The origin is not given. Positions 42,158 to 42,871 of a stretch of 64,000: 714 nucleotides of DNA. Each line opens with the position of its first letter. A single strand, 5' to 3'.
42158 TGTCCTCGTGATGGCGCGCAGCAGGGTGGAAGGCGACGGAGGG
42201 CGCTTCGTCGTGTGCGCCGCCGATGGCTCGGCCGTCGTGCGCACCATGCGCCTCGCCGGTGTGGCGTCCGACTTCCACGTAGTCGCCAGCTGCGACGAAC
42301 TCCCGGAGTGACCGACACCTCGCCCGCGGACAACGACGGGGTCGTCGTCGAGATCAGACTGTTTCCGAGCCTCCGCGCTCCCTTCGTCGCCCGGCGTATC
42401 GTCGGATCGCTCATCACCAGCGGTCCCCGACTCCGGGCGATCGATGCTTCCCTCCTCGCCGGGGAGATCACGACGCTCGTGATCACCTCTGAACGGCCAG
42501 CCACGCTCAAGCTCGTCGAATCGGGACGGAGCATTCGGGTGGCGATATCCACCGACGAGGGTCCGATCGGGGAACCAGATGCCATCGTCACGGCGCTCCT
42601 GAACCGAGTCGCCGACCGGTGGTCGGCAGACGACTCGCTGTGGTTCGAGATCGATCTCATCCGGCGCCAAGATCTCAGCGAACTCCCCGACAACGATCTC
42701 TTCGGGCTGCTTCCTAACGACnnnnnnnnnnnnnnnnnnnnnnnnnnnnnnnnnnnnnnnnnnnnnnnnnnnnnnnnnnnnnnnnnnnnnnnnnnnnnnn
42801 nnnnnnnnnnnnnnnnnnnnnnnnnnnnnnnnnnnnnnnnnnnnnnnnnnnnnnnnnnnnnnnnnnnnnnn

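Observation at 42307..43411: Sigma factor with a built-in RsbW-like domain that lacks the ATP-binding Asn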

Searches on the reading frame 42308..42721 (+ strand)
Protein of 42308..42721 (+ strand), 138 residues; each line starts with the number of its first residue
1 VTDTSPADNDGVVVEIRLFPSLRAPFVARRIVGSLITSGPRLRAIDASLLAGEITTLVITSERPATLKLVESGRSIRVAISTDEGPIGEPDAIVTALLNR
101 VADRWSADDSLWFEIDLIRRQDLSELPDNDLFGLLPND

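Call 7: search_protein_families(library=pfam, proteins=[window:42308-42691:+], max_evalue=1)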
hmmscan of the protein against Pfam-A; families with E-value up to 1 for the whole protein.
window:42308-42691:+ (128 aa): 0 families

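Call 8: search_protein_families(library=ncbifam, proteins=[window:42308-42691:+], max_evalue=1)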
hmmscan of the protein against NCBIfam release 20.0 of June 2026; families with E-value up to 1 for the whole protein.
window:42308-42691:+ (128 aa): 0 families

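Call 10: find_homologous_proteins(query=window:42308-42721:+, max_evalue=0.01)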
Query window:42308-42721:+: 59 candidates shared short words with the query, none scored E <= 0.01.

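Call 26: search_solved_structures(query=A2, max_evalue=10, show_alignments=3)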
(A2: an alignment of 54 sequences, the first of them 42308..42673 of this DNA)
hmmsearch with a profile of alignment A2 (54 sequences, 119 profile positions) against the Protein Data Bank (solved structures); distinct sequences matched with E-value up to 10: 10.
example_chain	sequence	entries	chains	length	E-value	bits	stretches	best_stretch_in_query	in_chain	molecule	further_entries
8jzt_B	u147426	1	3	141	0.0081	19.4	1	4-100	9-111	Anti-sigma-F factor RsbW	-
1tid_A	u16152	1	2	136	0.012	18.9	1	9-93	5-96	Anti-sigma F factor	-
8ih8_C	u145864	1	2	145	0.014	18.7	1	6-100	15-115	Anti-sigma-F factor RsbW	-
1th8_A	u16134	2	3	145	0.014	18.7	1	9-93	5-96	Anti-sigma F factor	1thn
1til_A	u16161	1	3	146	0.014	18.6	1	9-93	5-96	Anti-sigma F factor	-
1l0o_A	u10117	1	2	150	0.016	18.5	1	9-93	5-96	Anti-sigma F factor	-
2dg8_A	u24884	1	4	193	0.086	16.1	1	22-93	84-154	putative tetR-family transcriptional regulatory protein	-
4r39_A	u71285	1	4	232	0.24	14.7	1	34-85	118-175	Blue-light-activated histidine kinase 2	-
6nuk_A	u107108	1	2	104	0.53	13.6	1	56-92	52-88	Ferredog-Diesel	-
4r3a_A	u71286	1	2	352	0.6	13.4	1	34-85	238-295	Blue-light-activated histidine kinase 2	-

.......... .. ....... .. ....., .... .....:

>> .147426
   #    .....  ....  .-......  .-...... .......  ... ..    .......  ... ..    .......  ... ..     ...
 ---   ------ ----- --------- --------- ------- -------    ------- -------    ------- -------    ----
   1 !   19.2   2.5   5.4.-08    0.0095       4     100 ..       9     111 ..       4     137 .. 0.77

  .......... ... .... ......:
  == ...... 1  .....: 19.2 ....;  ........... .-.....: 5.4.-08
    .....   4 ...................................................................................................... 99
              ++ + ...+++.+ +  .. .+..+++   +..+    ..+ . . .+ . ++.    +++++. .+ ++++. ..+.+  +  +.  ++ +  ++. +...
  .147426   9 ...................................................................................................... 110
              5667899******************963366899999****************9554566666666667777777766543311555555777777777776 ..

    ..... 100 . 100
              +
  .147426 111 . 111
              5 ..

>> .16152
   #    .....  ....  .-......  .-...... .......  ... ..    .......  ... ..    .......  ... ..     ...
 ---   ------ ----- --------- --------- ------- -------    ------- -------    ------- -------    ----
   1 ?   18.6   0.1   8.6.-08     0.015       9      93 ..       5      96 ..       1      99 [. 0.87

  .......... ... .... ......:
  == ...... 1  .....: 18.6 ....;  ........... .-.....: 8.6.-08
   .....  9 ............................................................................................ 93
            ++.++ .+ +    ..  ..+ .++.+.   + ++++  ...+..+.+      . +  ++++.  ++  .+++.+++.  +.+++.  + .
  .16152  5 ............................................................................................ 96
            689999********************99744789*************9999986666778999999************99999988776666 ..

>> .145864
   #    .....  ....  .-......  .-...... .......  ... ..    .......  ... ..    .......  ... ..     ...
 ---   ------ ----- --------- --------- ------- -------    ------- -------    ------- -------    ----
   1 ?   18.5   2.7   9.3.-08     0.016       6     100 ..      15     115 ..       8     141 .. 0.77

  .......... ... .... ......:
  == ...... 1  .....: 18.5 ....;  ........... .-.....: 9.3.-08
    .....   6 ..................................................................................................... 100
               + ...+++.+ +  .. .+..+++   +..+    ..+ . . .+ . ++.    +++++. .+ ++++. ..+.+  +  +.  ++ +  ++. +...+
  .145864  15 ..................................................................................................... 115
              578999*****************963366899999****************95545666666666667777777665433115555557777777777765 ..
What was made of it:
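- Closest known: SpoIIAB and RsbW of Bacillus: canonical anti-sigma serine kinases. Same: The Arg20 and Glu46 equivalents are conserved (call 26).
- That protein also lacks the N-box Asn (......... in call 26).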

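Call 31: predict_structure(alignment_id=A2)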
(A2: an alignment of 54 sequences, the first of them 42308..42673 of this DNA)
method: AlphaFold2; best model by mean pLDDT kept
length: 122 residues; sequences in the alignment: 54
mean_pLDDT: 91.8   pTM: 0.85
mean pLDDT of the five models: 91.8, 91.6, 91.5, 90.8, 90.6
residues with pLDDT >= 90: 100; 70-90: 13; 50-70: 6; < 50: 3
segments of 3 or more residues with pLDDT < 50: none
pLDDT, mean of each block of 10 residues (from residue 1): 57 96 98 95 97 96 96 96 92 97 96 92 62
secondary structure, 60 per line:
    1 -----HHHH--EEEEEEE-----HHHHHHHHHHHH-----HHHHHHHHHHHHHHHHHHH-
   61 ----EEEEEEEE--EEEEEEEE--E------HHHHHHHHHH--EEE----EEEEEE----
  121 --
elements in order: H6-9 E12-18 H24-35 H41-59 E65-72 E75-82 H92-101 E104-106 E111-116
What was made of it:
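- On RsbW/SpoIIAB-type anti-sigma serine kinases (Pfam HATPase_c_2, PF13581): Only about 9 residues link strand 75-82 to helix 92-101 (call 31).
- Checked: AlphaFold model of aa 1-122: pLDDT 91.8, with beta-alpha-alpha-beta-beta-alpha-beta-beta order (call 31).
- AlphaFold pLDDT 91.8 (call 31).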

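Call 33: fold_search(model_id=the predicted structure, library=pdb)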
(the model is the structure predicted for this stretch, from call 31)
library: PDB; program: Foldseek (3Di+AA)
matches with E <= 10: 330; with E <= 0.001: 15
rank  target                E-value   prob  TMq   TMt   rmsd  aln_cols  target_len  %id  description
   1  8jzt_B                2.3e-05  1.00  0.66  0.62   3.9       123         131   17  The sigF and anti-sigma factor complex (released 2024-10-16)
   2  8ih8_D                3.8e-05  1.00  0.70  0.66   4.1       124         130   16  anti-sigmaF factor and Anti-sigmaF factor antagonist complex(usfx-RsfB) (released 2024-02-28)
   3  8jzt_D                4.3e-05  1.00  0.65  0.61   4.0       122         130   16  The sigF and anti-sigma factor complex (released 2024-10-16)
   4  6m37_C                8.9e-05  1.00  0.77  0.81   1.5       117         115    8  The crystal structure of B. subtilis RsbV/RsbW complex in the hexagonal crystal form (released 2020-07-15)
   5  8ih8_C                9.5e-05  1.00  0.67  0.64   4.5       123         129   17  anti-sigmaF factor and Anti-sigmaF factor antagonist complex(usfx-RsfB) (released 2024-02-28)
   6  8jzt_F                1.2e-04  1.00  0.64  0.59   4.0       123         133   16  The sigF and anti-sigma factor complex (released 2024-10-16)
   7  6m36_C                1.4e-04  1.00  0.72  0.83   2.2       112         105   10  The crystal structure of B. subtilis RsbV/RsbW complex in the monoclinic crystal form (released 2020-07-15)
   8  6m36_I                1.9e-04  1.00  0.73  0.85   2.2       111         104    9  The crystal structure of B. subtilis RsbV/RsbW complex in the monoclinic crystal form (released 2020-07-15)
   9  1til_E                1.9e-04  1.00  0.71  0.63   4.4       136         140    7  Crystal Structures of the ADP and ATP bound forms of the Bacillus Anti-sigma factor SpoIIAB in complex with the Anti-a (released 2004-06-15)
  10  6m36_A                2.2e-04  1.00  0.70  0.83   2.6       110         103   10  The crystal structure of B. subtilis RsbV/RsbW complex in the monoclinic crystal form (released 2020-07-15)
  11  6m36_G                2.5e-04  1.00  0.73  0.85   2.2       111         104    9  The crystal structure of B. subtilis RsbV/RsbW complex in the monoclinic crystal form (released 2020-07-15)
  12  6m37_A                3.0e-04  1.00  0.73  0.78   3.4       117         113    8  The crystal structure of B. subtilis RsbV/RsbW complex in the hexagonal crystal form (released 2020-07-15)
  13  1th8_A                3.2e-04  1.00  0.71  0.66   3.8       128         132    8  Crystal Structures of the ADP and ATP bound forms of the Bacillus Anti-sigma factor SpoIIAB in complex with the Anti-a (released 2004-06-15)
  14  6m36_E                3.9e-04  1.00  0.71  0.85   2.3       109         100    9  The crystal structure of B. subtilis RsbV/RsbW complex in the monoclinic crystal form (released 2020-07-15)
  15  1l0o_A                5.6e-04  1.00  0.71  0.62   4.5       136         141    7  Crystal Structure of the Bacillus stearothermophilus Anti-Sigma Factor SpoIIAB with the Sporulation Sigma Factor Sigma (released 2002-04-03)
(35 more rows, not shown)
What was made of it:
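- On RsbW/SpoIIAB-type anti-sigma serine kinases (Pfam HATPase_c_2, PF13581): Foldseek top 16 hits (call 33).
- Closest known: Mycobacterial RsbW. Same: It is the best sequence-profile and fold match to the N-domain (calls 26, 33).
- Closest known: SpoIIAB and RsbW of Bacillus: canonical anti-sigma serine kinases. Same: Same fold, with TM 0.70-0.77 (call 33).
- Checked: Foldseek ranks 1-16 are all RsbW, UsfX or SpoIIAB, with TM 0.64-0.77 (call 33).
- The 16 best PDB fold matches are all anti-sigma factors (call 33). By sequence profile and by fold it is M. tuberculosis RsbW/UsfX (call 26 at E 0.008; call 33 at E 2e-5). Its closest solved relative is an anti-sigma factor bound to sigma-4 (call 33).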

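Call 39: find_related_loci(query=A3, collection=genome_contigs, flank=3000)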
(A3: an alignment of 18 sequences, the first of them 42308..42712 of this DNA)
Query A3 (135 aa) in genome_contigs; peptide patterns used: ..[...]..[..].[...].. (x = any residue, [..] = any of these).
71 stretches matched a pattern; 5 encode a relative of the query (tblastn E <= 1e-3); 5 distinct loci.
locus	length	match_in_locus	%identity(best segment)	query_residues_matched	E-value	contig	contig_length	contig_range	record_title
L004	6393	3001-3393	66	5-135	1e-51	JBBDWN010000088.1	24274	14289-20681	MAG: Acidimicrobiia bacterium isolate LejiaD_65_18 Lejia_D_3375_length_24274_cov_9, whole genome shotgun sequence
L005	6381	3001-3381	66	9-135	2e-50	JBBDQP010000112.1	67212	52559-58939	MAG: Acidimicrobiia bacterium isolate LejiaC_65_80 Lejia_C_984_length_67212_cov_47, whole genome shotgun sequence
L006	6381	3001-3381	68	10-135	5e-49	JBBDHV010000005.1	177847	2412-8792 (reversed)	MAG: Acidimicrobiia bacterium isolate LejiaA_66_105 Lejia_A_131_length_177847_cov_63, whole genome shotgun sequence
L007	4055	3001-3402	55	3-135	7e-45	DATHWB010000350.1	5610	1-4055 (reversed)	MAG TPA_asm: Acidimicrobiia bacterium isolate SMAG_U16148 k141_1149844, whole genome shotgun sequence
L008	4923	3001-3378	60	11-135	7e-45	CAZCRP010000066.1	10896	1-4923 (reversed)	MAG TPA_asm: uncultured Acidimicrobiaceae bacterium isolate SRP217488_co1_44 genome assembly, contig: NODE_4797_length_1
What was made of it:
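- Tried and rejected: A narrower alignment gave only 5 GTDB loci, all Acidimicrobiia MAGs (call 39).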

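Call 43: search_protein_representatives(alignment_id=A2)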
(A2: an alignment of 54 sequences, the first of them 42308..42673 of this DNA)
Query: 54 sequences, 119 profile positions. Proteins with E-value up to 0.001 (for the whole library): 18165; up to 1e-10: 2548; up to 1e-30: 1. The best 150 are listed.
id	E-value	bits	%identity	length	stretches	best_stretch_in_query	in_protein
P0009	4.6e-32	126.7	-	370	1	5-119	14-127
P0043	1.1e-28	115.9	-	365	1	5-118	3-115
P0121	3.0e-26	108.0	-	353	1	6-117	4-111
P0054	1.6e-25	105.6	-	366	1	1-118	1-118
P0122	1.3e-24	102.7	-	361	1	3-118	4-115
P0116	2.7e-23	98.5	-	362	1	10-117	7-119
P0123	4.8e-20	88.0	-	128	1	9-114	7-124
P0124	5.3e-20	87.8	-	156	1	6-118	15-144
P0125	1.6e-19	86.3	-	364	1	7-116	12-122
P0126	2.8e-19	85.5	-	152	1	6-118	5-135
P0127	3.3e-19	85.3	-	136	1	9-113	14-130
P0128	3.7e-19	85.1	-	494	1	6-117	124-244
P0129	4.0e-19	85.0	-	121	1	9-113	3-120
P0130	4.8e-19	84.8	-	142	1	10-117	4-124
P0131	5.1e-19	84.7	-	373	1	7-115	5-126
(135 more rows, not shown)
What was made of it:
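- Tried and rejected: That tool misses this domain, whereas the full HMMER scan found 18,165 hits (call 43).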

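Call 66: find_homologous_proteins(query=A2, max_evalue=0.00001)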
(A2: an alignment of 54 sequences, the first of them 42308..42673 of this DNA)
Query A2 (54 sequences) (122 aa, profile of the alignment): 15 proteins with E <= 0.00001 among 8000 candidates.
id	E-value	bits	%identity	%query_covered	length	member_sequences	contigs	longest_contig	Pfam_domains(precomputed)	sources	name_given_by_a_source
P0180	1.8e-16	78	23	73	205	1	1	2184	-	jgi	jgi:hypothetical protein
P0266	8.9e-15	73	62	11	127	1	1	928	PF13581.13,PF02518.32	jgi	jgi:anti-sigma regulatory factor (Ser/Thr protein kinase)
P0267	4.6e-14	70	26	73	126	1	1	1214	PF13581.13,PF02518.32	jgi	jgi:anti-sigma regulatory factor (Ser/Thr protein kinase)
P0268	2.9e-12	65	38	16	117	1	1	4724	PF13581.13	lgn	-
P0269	4.0e-11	61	27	16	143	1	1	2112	PF13581.13,PF02518.32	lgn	-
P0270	7.2e-10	57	34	76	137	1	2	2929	-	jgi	jgi:hypothetical protein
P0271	1.2e-8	53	-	-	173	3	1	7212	PF13581.13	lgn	-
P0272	2.1e-8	52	35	76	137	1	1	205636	-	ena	-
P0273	2.6e-8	52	32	16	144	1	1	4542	PF13581.13,PF02518.32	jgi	jgi:anti-sigma regulatory factor (Ser/Thr protein kinase)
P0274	5.6e-8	51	29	57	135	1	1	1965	PF13581.13,PF02518.32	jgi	jgi:anti-sigma regulatory factor (Ser/Thr protein kinase)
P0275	7.7e-8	50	28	16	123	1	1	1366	PF13581.13,PF02518.32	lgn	-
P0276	1.7e-7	49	24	81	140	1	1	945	PF13581.13,PF02518.32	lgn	-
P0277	7.2e-7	47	35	17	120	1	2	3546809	PF13581.13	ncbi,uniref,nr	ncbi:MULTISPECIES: ATP-binding protein [unclassified Actinotalea]|uniref:ATP-binding protein n=1 Tax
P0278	1.4e-6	46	24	80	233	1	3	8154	PF13581.13,PF02518.32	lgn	-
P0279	6.0e-6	44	44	15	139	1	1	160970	PF13581.13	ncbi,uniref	ncbi:ATP-binding protein [Nonomuraea sp. B19D2]|uniref:ATP-binding protein n=1 Tax=Nonomuraea sp. B1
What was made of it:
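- Tried and rejected: The word-indexed homologue search found nothing with the N-domain alone (call 10) and only 15 hits with its profile (call 66).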

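Call 68: search_protein_families(library=pfam, alignment_id=A4, max_evalue=0.001)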
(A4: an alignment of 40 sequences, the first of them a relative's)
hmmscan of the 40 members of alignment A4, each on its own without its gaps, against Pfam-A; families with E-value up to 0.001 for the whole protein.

A. member 1, P0123 (128 aa): 2 families
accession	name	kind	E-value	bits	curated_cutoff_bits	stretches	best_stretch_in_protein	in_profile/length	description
PF13581.12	HATPase_c_2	-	2.4e-12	47.4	27.4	1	17-115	11-119/127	Histidine kinase-like ATPase domain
PF02518.31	HATPase_c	-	1.9e-07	31.9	26.4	1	39-123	6-108/111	Histidine kinase-, DNA gyrase B-, and HSP90-like ATPase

B. families by the number of members that match (of 40 scanned): 2 families
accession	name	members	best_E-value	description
PF13581.12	HATPase_c_2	39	2.3e-19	Histidine kinase-like ATPase domain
PF02518.31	HATPase_c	38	1e-12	Histidine kinase-, DNA gyrase B-, and HSP90-like ATPase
